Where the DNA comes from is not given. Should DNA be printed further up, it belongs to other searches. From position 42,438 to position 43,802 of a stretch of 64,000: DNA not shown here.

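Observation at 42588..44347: Canonical sirtuin translationally coupled to an uncharacterised 354-aa helical protein with a DxDDT(S) motif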

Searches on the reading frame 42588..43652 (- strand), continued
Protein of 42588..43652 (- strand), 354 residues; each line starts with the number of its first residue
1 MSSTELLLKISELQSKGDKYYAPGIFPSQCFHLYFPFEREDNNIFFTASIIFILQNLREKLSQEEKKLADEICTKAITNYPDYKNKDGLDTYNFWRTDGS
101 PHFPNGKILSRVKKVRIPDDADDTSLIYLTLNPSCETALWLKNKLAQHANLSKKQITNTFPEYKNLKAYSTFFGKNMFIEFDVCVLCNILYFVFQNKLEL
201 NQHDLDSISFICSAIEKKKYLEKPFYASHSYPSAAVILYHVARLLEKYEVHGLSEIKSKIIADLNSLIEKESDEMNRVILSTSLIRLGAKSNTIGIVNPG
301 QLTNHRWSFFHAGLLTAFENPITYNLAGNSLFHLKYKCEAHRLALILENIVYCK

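Call 54: find_encoding_contigs(protein=P0034, flank=8000, max_places=2)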
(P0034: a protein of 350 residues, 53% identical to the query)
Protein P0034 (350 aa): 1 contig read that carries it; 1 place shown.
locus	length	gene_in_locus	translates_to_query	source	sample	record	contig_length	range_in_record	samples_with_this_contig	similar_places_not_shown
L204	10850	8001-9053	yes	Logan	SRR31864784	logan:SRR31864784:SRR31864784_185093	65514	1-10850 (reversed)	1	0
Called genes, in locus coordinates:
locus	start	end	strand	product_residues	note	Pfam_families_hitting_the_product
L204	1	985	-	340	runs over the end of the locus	PF02775:TPP_enzyme_C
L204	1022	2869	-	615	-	PF01558:POR, PF01855:POR_N, PF17147:PFOR_II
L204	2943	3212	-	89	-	PF01106:NifU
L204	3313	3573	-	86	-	PF23855:DUF7218, PF07498:Rho_N (weak)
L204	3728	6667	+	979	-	PF01979:Amidohydro_1, PF07969:Amidohydro_3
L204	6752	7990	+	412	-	PF01979:Amidohydro_1, PF07969:Amidohydro_3 (weak)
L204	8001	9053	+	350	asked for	-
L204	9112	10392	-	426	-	-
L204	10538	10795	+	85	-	PF01165:Ribosomal_S21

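Call 55: search_protein_families(library=pfam, proteins=[P0185, P0210, P0251, P0265, P0270, P0150, P0122, P0032], max_evalue=1)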
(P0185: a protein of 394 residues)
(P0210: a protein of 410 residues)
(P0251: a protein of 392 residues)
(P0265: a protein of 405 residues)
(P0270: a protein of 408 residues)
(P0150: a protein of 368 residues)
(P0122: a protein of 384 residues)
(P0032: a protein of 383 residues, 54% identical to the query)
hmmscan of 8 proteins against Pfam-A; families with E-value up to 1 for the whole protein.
P0185 (394 aa): 1 family
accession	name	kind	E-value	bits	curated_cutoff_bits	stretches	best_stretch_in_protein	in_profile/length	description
PF23363.1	DUF7089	-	0.23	11.3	27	1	89-135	137-183/258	Family of unknown function (DUF7089)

P0210 (410 aa): 1 family
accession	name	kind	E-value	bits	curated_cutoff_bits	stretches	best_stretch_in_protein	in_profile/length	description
PF13542.12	HTH_Tnp_ISL3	-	0.23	11.4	27.4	0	149-182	4-37/51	Helix-turn-helix domain of transposase family ISL3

P0251 (392 aa): 1 family
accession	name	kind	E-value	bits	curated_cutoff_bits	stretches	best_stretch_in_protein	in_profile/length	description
PF22010.2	OrtA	-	0.079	13.4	27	1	136-206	15-81/94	AKP thiolase subunit OrtA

P0265 (405 aa): 0 families

P0270 (408 aa): 1 family
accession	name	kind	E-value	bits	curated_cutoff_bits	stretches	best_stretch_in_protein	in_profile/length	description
PF24137.2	DA_N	-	0.16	12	27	1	96-160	21-86/219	Diels-Alderase N-terminal domain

P0150 (368 aa): 0 families

P0122 (384 aa): 0 families

P0032 (383 aa): 0 families

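Call 57: find_encoding_contigs(protein=P0027, flank=6000, max_places=2)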
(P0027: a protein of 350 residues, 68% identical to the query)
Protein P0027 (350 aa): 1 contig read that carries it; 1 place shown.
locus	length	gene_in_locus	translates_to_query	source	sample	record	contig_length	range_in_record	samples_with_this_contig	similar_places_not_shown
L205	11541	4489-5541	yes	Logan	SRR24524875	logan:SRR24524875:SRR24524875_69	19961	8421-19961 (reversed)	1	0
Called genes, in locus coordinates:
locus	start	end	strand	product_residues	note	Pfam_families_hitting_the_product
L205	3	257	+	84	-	?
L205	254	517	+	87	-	-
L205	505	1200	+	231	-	PF13505:OMP_b-brl (weak)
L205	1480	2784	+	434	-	PF02885:Glycos_trans_3N, PF00591:Glycos_transf_3, PF07831:PYNP_C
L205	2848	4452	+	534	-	PF00884:Sulfatase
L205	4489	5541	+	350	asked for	-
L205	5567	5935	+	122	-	-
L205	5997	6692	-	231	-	PF18917:LiaI-LiaF-like_TM1, PF22570:LiaF-TM, PF18917:LiaI-LiaF-like_TM1, PF09922:LiaF-like_C (faint)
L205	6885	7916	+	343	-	PF06068:TIP49 (faint), PF05496:RuvB_N, PF00004:AAA, PF07728:AAA_5 (weak), PF17864:AAA_lid_4, PF05491:WHD_RuvB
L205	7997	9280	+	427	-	PF12895:ANAPC3 (weak), PF25063:ARM_TT21_C (faint), PF21033:RMD1-3 (faint), PF07719:TPR_2 (faint), PF12569:NatA_aux_su (faint), PF13174:TPR_6 (faint), PF00515:TPR_1 (weak), PF13414:TPR_11, +8 more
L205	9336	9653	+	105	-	PF11950:DUF3467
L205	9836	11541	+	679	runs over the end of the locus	-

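Call 58: find_encoding_contigs(protein=P0029, flank=6000, max_places=2)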
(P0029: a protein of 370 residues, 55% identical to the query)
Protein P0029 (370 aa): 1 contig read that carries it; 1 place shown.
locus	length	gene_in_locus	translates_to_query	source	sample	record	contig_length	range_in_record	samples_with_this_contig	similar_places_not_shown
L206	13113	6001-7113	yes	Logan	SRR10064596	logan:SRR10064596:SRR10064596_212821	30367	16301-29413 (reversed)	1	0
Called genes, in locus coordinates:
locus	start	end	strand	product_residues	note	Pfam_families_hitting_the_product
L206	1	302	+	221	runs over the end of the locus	-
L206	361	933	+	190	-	PF01551:Peptidase_M23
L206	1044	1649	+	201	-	PF00797:Acetyltransf_2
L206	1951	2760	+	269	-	PF02535:Zip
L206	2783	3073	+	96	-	PF07045:DUF1330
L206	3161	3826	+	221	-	PF14329:DUF4386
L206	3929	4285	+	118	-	-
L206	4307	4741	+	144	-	PF07366:SnoaL, PF12680:SnoaL_2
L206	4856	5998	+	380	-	PF01757:Acyl_transf_3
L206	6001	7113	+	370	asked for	-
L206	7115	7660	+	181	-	PF13302:Acetyltransf_3, PF00583:Acetyltransf_1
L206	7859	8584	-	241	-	PF06736:TMEM175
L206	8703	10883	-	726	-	PF01642:MM_CoA_mutase, PF02310:B12-binding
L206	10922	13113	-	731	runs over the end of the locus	PF01642:MM_CoA_mutase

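Call 59: find_encoding_contigs(protein=P0030, flank=6000, max_places=2)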
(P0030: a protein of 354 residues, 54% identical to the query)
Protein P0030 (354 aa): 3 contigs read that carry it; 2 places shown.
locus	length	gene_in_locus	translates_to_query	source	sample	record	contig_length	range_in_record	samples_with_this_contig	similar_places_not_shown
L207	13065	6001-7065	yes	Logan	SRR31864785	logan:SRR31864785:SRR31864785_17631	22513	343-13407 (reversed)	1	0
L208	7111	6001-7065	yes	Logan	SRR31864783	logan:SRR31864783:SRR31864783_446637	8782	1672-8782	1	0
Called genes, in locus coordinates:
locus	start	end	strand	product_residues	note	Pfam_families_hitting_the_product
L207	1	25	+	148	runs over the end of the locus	-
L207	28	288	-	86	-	PF23855:DUF7218, PF07498:Rho_N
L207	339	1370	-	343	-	PF21338:Top1B_N_bact, PF01028:Topoisom_I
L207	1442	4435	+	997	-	PF01979:Amidohydro_1, PF07969:Amidohydro_3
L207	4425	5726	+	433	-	PF01979:Amidohydro_1, PF07969:Amidohydro_3 (weak)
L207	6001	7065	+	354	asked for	-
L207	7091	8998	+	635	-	PF02129:Peptidase_S15, PF08530:PepX_C, PF18962:Por_Secre_tail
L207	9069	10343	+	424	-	PF07224:Chlorophyllase, PF18962:Por_Secre_tail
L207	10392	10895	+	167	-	PF00156:Pribosyltran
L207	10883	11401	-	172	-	PF13238:AAA_18, PF13671:AAA_33 (weak), PF01202:SKI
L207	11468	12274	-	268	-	PF00106:adh_short, PF08659:KR, PF13561:adh_short_C2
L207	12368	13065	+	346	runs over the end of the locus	PF00657:Lipase_GDSL (weak), PF13472:Lipase_GDSL_2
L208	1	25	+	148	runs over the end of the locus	-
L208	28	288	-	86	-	PF23855:DUF7218, PF07498:Rho_N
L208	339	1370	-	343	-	PF21338:Top1B_N_bact, PF01028:Topoisom_I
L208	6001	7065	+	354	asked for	-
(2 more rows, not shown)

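Call 62: find_encoding_contigs(protein=P0210, flank=7000, max_places=3)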
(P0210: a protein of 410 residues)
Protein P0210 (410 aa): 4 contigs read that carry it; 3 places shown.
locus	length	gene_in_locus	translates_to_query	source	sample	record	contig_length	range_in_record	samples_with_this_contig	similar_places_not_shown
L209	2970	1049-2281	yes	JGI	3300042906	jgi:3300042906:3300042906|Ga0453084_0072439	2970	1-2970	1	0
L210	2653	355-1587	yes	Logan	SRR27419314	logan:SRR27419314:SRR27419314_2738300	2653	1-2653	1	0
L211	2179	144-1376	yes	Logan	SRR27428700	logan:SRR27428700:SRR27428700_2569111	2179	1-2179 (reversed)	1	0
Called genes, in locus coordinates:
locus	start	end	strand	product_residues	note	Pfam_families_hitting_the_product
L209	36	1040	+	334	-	PF02771:Acyl-CoA_dh_N, PF02770:Acyl-CoA_dh_M, PF00441:Acyl-CoA_dh_1, PF08028:Acyl-CoA_dh_2, PF22924:ACOX_C_alpha1 (faint)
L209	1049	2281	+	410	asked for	-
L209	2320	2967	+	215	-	PF01168:Ala_racemase_N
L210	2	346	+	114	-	?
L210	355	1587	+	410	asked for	-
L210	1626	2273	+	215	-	PF01168:Ala_racemase_N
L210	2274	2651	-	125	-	?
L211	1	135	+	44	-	?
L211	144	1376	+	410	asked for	-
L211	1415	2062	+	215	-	PF01168:Ala_racemase_N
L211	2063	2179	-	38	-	?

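Call 63: find_encoding_contigs(protein=P0265, flank=7000, max_places=3)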
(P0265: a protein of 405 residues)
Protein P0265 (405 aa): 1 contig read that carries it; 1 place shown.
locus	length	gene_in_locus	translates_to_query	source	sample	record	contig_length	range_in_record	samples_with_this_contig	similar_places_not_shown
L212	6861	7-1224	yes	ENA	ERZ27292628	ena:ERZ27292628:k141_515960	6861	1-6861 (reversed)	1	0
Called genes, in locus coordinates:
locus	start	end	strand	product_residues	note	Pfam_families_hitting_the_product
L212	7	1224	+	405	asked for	-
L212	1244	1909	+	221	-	PF01168:Ala_racemase_N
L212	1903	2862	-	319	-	PF12706:Lactamase_B_2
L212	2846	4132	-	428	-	PF01546:Peptidase_M20, PF07687:M20_dimer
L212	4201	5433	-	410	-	PF02401:LYTB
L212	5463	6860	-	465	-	?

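Call 64: find_encoding_contigs(protein=P0251, flank=7000, max_places=2)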
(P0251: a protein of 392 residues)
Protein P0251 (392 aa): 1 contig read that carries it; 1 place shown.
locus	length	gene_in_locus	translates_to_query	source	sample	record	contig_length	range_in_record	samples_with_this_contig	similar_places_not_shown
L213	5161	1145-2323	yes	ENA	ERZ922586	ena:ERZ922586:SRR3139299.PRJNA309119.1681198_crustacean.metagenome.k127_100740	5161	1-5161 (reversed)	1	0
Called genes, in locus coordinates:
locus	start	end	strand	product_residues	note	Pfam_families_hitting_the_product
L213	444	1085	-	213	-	-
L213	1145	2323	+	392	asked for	-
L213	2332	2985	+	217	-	PF01168:Ala_racemase_N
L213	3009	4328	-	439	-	PF01546:Peptidase_M20, PF07687:M20_dimer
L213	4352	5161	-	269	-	?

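Call 65: find_encoding_contigs(protein=P0185, flank=7000, max_places=2)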
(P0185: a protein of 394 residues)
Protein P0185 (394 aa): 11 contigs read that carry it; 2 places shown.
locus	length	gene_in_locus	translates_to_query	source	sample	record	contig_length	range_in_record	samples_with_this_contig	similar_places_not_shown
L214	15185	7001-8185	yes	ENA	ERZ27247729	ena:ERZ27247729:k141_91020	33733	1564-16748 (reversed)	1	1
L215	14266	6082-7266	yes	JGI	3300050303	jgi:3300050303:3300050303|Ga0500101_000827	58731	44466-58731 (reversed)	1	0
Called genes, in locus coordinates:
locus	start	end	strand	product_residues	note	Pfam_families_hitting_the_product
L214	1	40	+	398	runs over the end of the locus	PF00155:Aminotran_1_2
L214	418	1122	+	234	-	PF00293:NUDIX, PF19368:WHD_AraR (weak), PF21906:WHD_NrtR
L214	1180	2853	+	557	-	PF00370:FGGY_N, PF02782:FGGY_C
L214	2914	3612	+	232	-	PF00596:Aldolase_II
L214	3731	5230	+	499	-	PF02610:AraA_N, PF24856:AraA_central, PF11762:Arabinose_Iso_C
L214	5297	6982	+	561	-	PF00474:SSF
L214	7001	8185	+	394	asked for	-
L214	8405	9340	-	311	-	PF08450:SGL (weak)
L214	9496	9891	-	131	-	-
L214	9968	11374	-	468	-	PF00361:Proton_antipo_M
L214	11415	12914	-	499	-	PF00361:Proton_antipo_M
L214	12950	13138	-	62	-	-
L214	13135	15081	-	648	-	PF00662:Proton_antipo_N, PF00361:Proton_antipo_M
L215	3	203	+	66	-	?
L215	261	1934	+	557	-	PF00370:FGGY_N, PF02782:FGGY_C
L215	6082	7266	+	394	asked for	-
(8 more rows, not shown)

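Call 70: find_encoding_contigs(protein=P0187, flank=7000, max_places=2)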
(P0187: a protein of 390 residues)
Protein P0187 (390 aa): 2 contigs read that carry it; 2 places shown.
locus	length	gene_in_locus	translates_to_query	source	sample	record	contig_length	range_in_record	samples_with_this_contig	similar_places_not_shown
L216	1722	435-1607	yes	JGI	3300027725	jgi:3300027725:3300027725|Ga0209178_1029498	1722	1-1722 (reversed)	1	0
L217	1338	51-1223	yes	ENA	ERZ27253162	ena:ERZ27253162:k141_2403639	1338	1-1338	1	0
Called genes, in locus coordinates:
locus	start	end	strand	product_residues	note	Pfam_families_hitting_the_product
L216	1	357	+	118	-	?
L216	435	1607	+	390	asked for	-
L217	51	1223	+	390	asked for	-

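Call 71: find_encoding_contigs(protein=P0154, flank=7000, max_places=2)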
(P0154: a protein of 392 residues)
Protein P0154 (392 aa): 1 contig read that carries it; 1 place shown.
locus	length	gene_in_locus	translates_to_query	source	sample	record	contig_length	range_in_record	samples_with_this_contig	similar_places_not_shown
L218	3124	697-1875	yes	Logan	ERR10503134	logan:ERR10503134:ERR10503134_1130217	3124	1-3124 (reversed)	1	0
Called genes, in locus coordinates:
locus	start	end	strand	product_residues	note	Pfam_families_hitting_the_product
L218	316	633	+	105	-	PF00486:Trans_reg_C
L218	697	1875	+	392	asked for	PF28380:AstC-like_C (faint)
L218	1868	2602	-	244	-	PF13557:Phenol_MetA_deg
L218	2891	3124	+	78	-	?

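Call 72: find_encoding_contigs(protein=P0231, flank=7000, max_places=2)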
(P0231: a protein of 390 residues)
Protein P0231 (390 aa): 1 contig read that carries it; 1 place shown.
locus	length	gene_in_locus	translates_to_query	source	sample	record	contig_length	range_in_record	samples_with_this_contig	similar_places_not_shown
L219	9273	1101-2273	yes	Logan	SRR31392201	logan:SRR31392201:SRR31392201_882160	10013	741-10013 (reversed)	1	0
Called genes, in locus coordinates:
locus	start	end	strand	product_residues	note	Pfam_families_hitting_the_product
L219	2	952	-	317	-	?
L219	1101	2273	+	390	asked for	-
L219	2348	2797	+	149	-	PF00072:Response_reg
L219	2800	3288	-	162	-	-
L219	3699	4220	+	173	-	PF00085:Thioredoxin (faint), PF00578:AhpC-TSA, PF08534:Redoxin, PF13098:Thioredoxin_2, PF13905:Thioredoxin_8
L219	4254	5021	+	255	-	PF00106:adh_short, PF08659:KR, PF13561:adh_short_C2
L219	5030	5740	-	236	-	PF00230:MIP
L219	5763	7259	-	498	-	PF00370:FGGY_N, PF02782:FGGY_C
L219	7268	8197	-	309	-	PF03009:GDPD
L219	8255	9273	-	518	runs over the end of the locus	PF00890:FAD_binding_2 (weak), PF01266:DAO, PF12831:FAD_oxidored (faint), PF13450:NAD_binding_8 (weak), PF16901:DAO_C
